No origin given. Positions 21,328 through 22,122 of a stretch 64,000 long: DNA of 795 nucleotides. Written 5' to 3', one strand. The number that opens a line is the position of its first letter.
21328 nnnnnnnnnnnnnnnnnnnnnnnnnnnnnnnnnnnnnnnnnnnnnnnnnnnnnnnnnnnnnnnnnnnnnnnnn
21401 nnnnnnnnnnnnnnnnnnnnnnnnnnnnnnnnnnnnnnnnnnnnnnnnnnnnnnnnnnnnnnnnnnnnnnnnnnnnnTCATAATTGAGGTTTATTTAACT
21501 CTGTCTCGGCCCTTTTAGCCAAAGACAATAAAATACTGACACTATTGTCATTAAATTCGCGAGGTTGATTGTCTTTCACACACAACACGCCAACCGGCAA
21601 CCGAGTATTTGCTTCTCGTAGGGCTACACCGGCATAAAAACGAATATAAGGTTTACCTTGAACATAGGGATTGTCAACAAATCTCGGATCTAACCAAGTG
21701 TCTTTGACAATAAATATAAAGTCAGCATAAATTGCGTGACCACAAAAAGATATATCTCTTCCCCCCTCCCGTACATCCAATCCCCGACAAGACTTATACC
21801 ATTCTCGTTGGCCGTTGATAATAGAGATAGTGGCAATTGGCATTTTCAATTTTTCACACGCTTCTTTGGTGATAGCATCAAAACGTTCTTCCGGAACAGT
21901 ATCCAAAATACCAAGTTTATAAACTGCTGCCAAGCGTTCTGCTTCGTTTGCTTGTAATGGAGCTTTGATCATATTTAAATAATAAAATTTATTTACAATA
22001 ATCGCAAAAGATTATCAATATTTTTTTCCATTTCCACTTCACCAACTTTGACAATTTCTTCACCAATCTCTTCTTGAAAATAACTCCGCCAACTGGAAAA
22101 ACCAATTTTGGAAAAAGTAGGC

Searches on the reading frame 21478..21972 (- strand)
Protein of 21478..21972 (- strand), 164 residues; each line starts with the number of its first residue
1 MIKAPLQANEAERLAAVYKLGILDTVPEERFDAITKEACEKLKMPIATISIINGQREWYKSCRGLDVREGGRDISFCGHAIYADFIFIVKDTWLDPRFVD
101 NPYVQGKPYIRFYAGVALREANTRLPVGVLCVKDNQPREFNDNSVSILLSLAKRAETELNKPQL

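Call 3: search_protein_families(library=pfam, proteins=[window:21478-21972:-], max_evalue=0.01)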
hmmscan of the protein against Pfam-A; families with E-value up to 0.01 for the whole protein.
window:21478-21972:- (164 aa): 2 families
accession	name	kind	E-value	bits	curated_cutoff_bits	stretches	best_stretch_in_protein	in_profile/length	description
PF01590.32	GAF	-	7.2e-12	46.4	22.4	1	27-159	2-133/133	GAF domain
PF13185.12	GAF_2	-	5.1e-06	27.2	28.6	1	27-153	4-129/136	GAF domain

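Call 4: search_protein_families(library=ncbifam, proteins=[window:21478-21972:-], max_evalue=0.01)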
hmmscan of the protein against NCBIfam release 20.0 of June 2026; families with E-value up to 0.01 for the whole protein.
window:21478-21972:- (164 aa): 0 families

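Call 5: search_protein_families(library=padloc, proteins=[window:21478-21972:-], max_evalue=0.01)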
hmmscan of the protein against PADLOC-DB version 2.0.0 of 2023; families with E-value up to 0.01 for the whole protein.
window:21478-21972:- (164 aa): 0 families

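Call 18: find_homologous_proteins(query=window:21478-21972:-)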
Query window:21478-21972:- (164 aa): 1151 proteins with E <= 0.001 among 1245 candidates; the best 120 are listed.
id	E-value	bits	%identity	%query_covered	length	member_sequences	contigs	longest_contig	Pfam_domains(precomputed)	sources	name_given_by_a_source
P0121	3.9e-102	357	97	100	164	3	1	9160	PF01590.33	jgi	-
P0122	1.7e-78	280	76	98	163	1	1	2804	PF13185.13,PF01590.33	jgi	jgi:GAF domain-containing protein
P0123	3.9e-77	276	74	98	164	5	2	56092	PF01590.33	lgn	-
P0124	8.0e-76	271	75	98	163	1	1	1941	PF13185.13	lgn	-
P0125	1.4e-74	267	71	98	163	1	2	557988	PF13185.13,PF01590.33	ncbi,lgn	-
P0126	5.1e-73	262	71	98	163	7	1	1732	PF01590.33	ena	-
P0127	4.5e-61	223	63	98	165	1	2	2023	PF01590.33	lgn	-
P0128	1.2e-60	222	62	98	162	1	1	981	PF01590.33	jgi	jgi:GAF domain-containing protein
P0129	4.3e-60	220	62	99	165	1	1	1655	PF13185.13,PF01590.33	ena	-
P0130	5.6e-60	220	63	100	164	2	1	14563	PF13185.13,PF01590.33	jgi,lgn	jgi:GAF domain-containing protein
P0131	5.8e-60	220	63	98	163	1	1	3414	PF01590.33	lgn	-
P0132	1.3e-59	219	59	98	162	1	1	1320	PF13185.13,PF01590.33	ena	-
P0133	1.3e-59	219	62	98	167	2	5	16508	PF13185.13,PF01590.33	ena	-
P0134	2.1e-59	218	61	98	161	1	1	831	PF01590.33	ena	-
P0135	2.2e-59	218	61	98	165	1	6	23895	PF01590.33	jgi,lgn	-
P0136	2.6e-59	218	62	98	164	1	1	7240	PF13185.13,PF01590.33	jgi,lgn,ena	-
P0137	2.8e-59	218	63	98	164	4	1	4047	PF01590.33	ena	-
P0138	5.4e-59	217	61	98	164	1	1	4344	PF01590.33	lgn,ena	-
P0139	5.6e-59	217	57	99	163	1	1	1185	PF01590.33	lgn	-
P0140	1.1e-58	216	62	99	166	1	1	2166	PF01590.33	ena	-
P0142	1.3e-58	215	60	98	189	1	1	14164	PF13185.13,PF01590.33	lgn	-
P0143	1.5e-58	215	63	98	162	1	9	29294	PF13185.13,PF01590.33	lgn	-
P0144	1.8e-58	215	60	98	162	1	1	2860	PF01590.33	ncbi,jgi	ncbi:MAG: GAF domain-containing protein [Candidatus Paceibacterota bacterium]|jgi:GAF domain-contain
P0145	2.4e-58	215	61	98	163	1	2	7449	PF13185.13,PF01590.33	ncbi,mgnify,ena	mgnify:CR=1 FL=1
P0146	2.7e-58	214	60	99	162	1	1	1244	PF13185.13,PF01590.33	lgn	-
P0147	3.0e-58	214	62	98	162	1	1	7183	PF13185.13,PF01590.33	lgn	-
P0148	3.2e-58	214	63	99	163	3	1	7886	PF01590.33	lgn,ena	-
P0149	3.3e-58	214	61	98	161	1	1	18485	PF13185.13,PF01590.33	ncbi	-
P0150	6.2e-58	213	61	98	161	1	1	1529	PF13185.13,PF01590.33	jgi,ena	-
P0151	8.7e-58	213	63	99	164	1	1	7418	PF13185.13,PF01590.33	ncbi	-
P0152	9.7e-58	213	61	98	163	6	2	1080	PF01590.33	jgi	jgi:GAF domain-containing protein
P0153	9.9e-58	213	59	98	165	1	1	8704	PF01590.33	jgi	jgi:GAF domain-containing protein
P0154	1.1e-57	212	60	98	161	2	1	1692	PF01590.33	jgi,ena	-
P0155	1.1e-57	212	60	91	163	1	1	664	PF01590.33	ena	-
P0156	1.2e-57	212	59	98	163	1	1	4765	PF01590.33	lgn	-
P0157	1.4e-57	212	59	98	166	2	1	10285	PF13185.13,PF01590.33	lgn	-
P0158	2.6e-57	211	60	98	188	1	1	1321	PF01590.33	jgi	jgi:GAF domain-containing protein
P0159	2.8e-57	211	60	98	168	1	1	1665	PF01590.33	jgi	jgi:GAF domain-containing protein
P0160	3.2e-57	211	60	98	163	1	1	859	PF13185.13,PF01590.33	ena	-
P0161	4.0e-57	211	59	98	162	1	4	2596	PF01590.33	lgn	-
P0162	5.2e-57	210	60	98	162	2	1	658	PF01590.33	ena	-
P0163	5.8e-57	210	61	98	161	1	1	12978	PF13185.13,PF01590.33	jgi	jgi:GAF domain-containing protein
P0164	6.2e-57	210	60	98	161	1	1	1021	PF13185.13,PF01590.33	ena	-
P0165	8.0e-57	210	61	99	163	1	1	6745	PF01590.33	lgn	-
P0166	8.0e-57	210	62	94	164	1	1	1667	PF13185.13,PF01590.33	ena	-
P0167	8.2e-57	210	61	98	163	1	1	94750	PF13185.13,PF01590.33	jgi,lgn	jgi:GAF domain-containing protein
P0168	9.7e-57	209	64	98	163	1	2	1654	PF13185.13,PF01590.33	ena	-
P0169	1.1e-56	209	61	98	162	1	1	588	PF01590.33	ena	-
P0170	1.2e-56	209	60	97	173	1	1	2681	PF01590.33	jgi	jgi:GAF domain-containing protein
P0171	1.7e-56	208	61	93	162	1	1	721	PF13185.13,PF01590.33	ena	-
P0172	2.3e-56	208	61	98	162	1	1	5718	PF13185.13,PF01590.33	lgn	-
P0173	2.4e-56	208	59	98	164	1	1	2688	PF01590.33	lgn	-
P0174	2.5e-56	208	58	99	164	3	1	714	PF01590.33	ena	-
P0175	2.7e-56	208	58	98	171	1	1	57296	PF13185.13,PF01590.33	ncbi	-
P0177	3.1e-56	208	58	98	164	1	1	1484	PF01590.33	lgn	-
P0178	3.2e-56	208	57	98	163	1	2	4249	PF01590.33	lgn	-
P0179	3.4e-56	207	56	98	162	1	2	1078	PF01590.33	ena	-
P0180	4.3e-56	207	59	98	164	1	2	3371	PF13185.13,PF01590.33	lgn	-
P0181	4.7e-56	207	60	97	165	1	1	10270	PF13185.13,PF01590.33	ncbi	-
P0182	5.3e-56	207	58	99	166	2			PF13185.13,PF01590.33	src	-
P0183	6.3e-56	207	57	100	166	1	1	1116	PF01590.33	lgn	-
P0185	9.0e-56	206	58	98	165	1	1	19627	PF13185.13,PF01590.33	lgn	-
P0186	9.6e-56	206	59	100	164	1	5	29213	PF01590.33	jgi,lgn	jgi:GAF domain-containing protein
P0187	1.0e-55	206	58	98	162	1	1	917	PF01590.33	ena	-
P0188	1.1e-55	206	58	99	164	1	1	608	PF01590.33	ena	-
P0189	1.1e-55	206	60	98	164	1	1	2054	PF13185.13,PF01590.33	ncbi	-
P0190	1.1e-55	206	58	98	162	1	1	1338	PF01590.33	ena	-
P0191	1.1e-55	206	57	98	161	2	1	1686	PF01590.33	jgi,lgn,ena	-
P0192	1.3e-55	206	58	98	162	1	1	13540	PF01590.33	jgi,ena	-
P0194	1.5e-55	205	59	96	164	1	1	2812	PF01590.33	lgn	-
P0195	1.7e-55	205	58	98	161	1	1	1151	PF01590.33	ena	-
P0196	1.7e-55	205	58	99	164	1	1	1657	PF13185.13,PF01590.33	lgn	-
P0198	1.9e-55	205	58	98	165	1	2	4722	PF13185.13,PF01590.33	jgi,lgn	jgi:GAF domain-containing protein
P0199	1.9e-55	205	59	98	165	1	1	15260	PF01590.33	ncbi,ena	-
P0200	2.0e-55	205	58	98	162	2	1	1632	PF01590.33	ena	-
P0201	2.0e-55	205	58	98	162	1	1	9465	PF01590.33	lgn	-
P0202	2.1e-55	205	60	98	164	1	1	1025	PF13185.13,PF01590.33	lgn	-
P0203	2.1e-55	205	56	100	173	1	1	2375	PF13185.13,PF01590.33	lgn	-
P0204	2.8e-55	205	58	98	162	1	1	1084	PF01590.33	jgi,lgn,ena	-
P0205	3.1e-55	204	56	100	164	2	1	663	PF01590.33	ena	-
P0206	3.4e-55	204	60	98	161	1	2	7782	PF01590.33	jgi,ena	jgi:GAF domain-containing protein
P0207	3.5e-55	204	57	98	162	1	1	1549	PF13185.13,PF01590.33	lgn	-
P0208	3.6e-55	204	59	98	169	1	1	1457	PF01590.33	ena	-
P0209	3.7e-55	204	57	100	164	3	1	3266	PF13185.13,PF01590.33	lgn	-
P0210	5.4e-55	204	58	98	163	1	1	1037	PF13185.13,PF01590.33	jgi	jgi:GAF domain-containing protein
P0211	6.4e-55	203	60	98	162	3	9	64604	PF01590.33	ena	-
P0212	6.7e-55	203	58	98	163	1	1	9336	PF01590.33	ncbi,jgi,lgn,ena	ncbi:MAG: GAF domain-containing protein [Candidatus Paceibacterota bacterium]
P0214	8.4e-55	203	58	98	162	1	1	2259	PF13185.13,PF01590.33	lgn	-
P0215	8.5e-55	203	56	99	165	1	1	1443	PF13185.13,PF01590.33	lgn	-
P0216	8.9e-55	203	59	98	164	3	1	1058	PF13185.13,PF01590.33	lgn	-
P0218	1.4e-54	202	58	98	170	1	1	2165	PF13185.13,PF01590.33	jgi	jgi:GAF domain-containing protein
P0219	1.6e-54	202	56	99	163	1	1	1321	PF13185.13,PF01590.33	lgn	-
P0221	1.6e-54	202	58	96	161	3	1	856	PF13185.13,PF01590.33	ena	-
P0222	1.7e-54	202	57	98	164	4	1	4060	PF13185.13,PF01590.33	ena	-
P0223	2.0e-54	202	60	98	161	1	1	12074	PF13185.13,PF01590.33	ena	-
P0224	2.1e-54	202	55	98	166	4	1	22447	PF13185.13,PF01590.33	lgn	-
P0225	2.2e-54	202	58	98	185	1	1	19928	PF13185.13,PF01590.33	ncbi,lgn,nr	ncbi:MAG: GAF domain-containing protein [Candidatus Pacebacteria bacterium]|nr:GAF domain-containing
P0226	2.2e-54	202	56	98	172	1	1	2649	PF13185.13,PF01590.33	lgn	-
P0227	2.3e-54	202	57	98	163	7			PF01590.33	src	-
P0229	2.5e-54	201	56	99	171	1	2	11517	PF01590.33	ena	-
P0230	2.5e-54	201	57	98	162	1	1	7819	PF01590.33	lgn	-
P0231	2.9e-54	201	57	98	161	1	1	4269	PF01590.33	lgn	-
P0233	3.2e-54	201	59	96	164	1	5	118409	PF01590.33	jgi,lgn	jgi:GAF domain-containing protein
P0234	3.2e-54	201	58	98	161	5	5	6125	PF13185.13,PF01590.33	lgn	-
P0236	3.2e-54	201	58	98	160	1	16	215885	PF13185.13,PF01590.33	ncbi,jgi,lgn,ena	jgi:GAF domain-containing protein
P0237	3.9e-54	201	59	98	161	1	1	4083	PF13185.13,PF01590.33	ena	-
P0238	4.1e-54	201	61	98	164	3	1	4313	PF01590.33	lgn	-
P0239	4.2e-54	201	57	98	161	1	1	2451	PF01590.33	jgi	-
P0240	4.4e-54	201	57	98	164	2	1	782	PF01590.33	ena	-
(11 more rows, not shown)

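Call 19: find_related_loci(query=window:21478-21972:-, collection=metagenome_contigs, flank=6000)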
Query window:21478-21972:- (164 aa) in metagenome_contigs; peptide patterns used: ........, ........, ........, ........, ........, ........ (x = any residue, [..] = any of these).
160 stretches matched a pattern; 2 encode a relative of the query (tblastn E <= 1e-3); 2 distinct loci.
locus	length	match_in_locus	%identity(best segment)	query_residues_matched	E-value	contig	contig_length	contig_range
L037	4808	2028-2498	56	1-158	2e-58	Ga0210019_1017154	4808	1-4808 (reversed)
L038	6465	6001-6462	57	1-155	6e-58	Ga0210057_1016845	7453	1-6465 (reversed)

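Call 20: find_encoding_contigs(protein=P0236, flank=5000, max_places=4)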
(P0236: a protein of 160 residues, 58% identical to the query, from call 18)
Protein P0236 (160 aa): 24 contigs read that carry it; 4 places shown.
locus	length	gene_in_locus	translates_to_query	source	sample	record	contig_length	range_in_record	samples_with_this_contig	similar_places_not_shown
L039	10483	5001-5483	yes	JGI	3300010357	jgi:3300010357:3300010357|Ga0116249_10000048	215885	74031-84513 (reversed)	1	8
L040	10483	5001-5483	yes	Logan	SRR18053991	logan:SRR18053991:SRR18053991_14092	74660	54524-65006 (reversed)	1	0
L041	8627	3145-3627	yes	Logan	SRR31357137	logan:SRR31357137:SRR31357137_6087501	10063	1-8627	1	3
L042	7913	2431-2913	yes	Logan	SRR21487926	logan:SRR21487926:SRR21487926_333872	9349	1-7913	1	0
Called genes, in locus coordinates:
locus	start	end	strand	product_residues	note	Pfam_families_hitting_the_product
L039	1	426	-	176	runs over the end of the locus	PF01569:PAP2, PF14378:PAP2_3 (weak), PF14360:PAP2_C (weak)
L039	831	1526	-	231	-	PF20143:NAD_kinase_C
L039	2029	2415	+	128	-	-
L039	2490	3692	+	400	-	-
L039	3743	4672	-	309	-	PF01522:Polysacc_deac_1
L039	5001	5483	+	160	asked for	PF13185:GAF_2 (weak), PF01590:GAF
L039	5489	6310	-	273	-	PF01177:Asp_Glu_race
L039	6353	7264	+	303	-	PF02653:BPD_transp_2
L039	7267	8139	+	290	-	PF02653:BPD_transp_2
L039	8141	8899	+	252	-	PF13476:AAA_23 (faint), PF00005:ABC_tran, PF13304:AAA_21 (weak)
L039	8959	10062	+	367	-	PF13433:Peripla_BP_5, PF13458:Peripla_BP_6, PF01094:ANF_receptor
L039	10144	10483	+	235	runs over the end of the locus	PF00005:ABC_tran, PF13304:AAA_21 (weak)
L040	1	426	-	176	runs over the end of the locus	PF01569:PAP2, PF14378:PAP2_3 (weak), PF14360:PAP2_C (weak)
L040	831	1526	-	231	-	PF20143:NAD_kinase_C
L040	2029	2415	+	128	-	-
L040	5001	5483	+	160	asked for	PF13185:GAF_2 (weak), PF01590:GAF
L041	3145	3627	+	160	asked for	PF13185:GAF_2 (weak), PF01590:GAF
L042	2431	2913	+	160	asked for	PF13185:GAF_2 (weak), PF01590:GAF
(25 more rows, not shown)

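Call 21: find_encoding_contigs(protein=P0233, flank=5000, max_places=3)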
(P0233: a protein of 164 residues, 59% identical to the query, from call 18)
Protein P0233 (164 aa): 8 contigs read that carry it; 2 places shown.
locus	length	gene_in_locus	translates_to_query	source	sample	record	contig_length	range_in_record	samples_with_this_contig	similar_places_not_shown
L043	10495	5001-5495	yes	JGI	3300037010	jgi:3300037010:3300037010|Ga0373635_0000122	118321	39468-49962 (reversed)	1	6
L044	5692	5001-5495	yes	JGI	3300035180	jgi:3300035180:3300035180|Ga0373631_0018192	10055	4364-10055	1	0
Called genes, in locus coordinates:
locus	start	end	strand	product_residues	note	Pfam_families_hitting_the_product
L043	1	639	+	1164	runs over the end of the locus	PF01471:PG_binding_1, PF18657:YDG, PF13472:Lipase_GDSL_2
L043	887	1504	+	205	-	PF13412:HTH_24 (faint)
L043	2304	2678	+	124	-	PF07366:SnoaL, PF12680:SnoaL_2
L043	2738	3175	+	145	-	PF00293:NUDIX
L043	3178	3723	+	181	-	-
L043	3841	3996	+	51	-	PF18919:DUF5670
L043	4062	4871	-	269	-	PF09335:VTT_dom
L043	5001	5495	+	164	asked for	PF01590:GAF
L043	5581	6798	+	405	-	PF01794:Ferric_reduct, PF08022:FAD_binding_8, PF00175:NAD_binding_1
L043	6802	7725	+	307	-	PF00173:Cyt-b5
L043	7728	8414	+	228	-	PF05724:TPMT, PF02353:CMAS, PF05175:MTS (weak), PF01209:Ubie_methyltran, PF13847:Methyltransf_31, PF08241:Methyltransf_11, PF08242:Methyltransf_12, PF13649:Methyltransf_25, +2 more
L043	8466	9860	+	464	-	PF26299:MurL_N, PF26298:MurL_epimerase_C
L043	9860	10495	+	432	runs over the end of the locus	PF21799:MurD-like_N (weak), PF08245:Mur_ligase_M, PF02875:Mur_ligase_C (weak)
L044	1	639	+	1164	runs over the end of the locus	PF01471:PG_binding_1, PF18657:YDG, PF13472:Lipase_GDSL_2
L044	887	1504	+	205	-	PF13412:HTH_24 (faint)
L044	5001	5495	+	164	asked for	PF01590:GAF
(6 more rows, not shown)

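Call 22: find_encoding_contigs(protein=P0167, flank=5000, max_places=3)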
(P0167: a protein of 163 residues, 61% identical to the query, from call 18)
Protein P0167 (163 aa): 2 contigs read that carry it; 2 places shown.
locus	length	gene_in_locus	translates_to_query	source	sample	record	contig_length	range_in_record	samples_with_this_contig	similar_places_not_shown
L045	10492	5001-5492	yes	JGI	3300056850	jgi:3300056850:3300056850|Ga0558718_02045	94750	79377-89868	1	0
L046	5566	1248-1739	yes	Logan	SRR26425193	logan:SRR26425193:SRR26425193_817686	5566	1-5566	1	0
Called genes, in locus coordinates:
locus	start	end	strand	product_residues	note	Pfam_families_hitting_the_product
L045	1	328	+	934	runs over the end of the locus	PF26449:DUF8128, PF10412:TrwB_AAD_bind (faint), PF12696:TraG-D_C (faint), PF01935:DUF87 (weak)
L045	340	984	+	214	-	PF00334:NDK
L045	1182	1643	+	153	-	PF09997:DUF2238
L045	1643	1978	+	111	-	-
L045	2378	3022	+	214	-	PF10996:Beta-Casp, PF07521:RMMBL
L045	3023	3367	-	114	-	PF00453:Ribosomal_L20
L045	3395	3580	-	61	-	PF01632:Ribosomal_L35p (weak)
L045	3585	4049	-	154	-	PF05198:IF3_N, PF00707:IF3_C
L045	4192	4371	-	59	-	-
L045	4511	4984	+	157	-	PF10122:Zn_ribbon_Com, PF00989:PAS, PF13426:PAS_9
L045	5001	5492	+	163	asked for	PF01590:GAF, PF13185:GAF_2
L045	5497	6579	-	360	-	PF13458:Peripla_BP_6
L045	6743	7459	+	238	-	PF01978:TrmB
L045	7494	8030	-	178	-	-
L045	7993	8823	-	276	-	PF01734:Patatin, PF19890:DUF6363 (weak)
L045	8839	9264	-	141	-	-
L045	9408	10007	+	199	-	PF00702:Hydrolase, PF13419:HAD_2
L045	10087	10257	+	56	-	-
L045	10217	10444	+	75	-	-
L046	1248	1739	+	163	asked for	PF01590:GAF, PF13185:GAF_2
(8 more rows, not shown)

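Call 25: search_solved_structures(query=window:21478-21972:-, max_evalue=0.01, show_alignments=1)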
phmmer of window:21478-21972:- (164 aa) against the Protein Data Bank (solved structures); distinct sequences matched with E-value up to 0.01: 1.
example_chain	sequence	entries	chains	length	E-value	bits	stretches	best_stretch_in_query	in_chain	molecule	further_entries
4zmu_A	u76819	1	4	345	8.9e-29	103.7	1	1-140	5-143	diguanylate cyclase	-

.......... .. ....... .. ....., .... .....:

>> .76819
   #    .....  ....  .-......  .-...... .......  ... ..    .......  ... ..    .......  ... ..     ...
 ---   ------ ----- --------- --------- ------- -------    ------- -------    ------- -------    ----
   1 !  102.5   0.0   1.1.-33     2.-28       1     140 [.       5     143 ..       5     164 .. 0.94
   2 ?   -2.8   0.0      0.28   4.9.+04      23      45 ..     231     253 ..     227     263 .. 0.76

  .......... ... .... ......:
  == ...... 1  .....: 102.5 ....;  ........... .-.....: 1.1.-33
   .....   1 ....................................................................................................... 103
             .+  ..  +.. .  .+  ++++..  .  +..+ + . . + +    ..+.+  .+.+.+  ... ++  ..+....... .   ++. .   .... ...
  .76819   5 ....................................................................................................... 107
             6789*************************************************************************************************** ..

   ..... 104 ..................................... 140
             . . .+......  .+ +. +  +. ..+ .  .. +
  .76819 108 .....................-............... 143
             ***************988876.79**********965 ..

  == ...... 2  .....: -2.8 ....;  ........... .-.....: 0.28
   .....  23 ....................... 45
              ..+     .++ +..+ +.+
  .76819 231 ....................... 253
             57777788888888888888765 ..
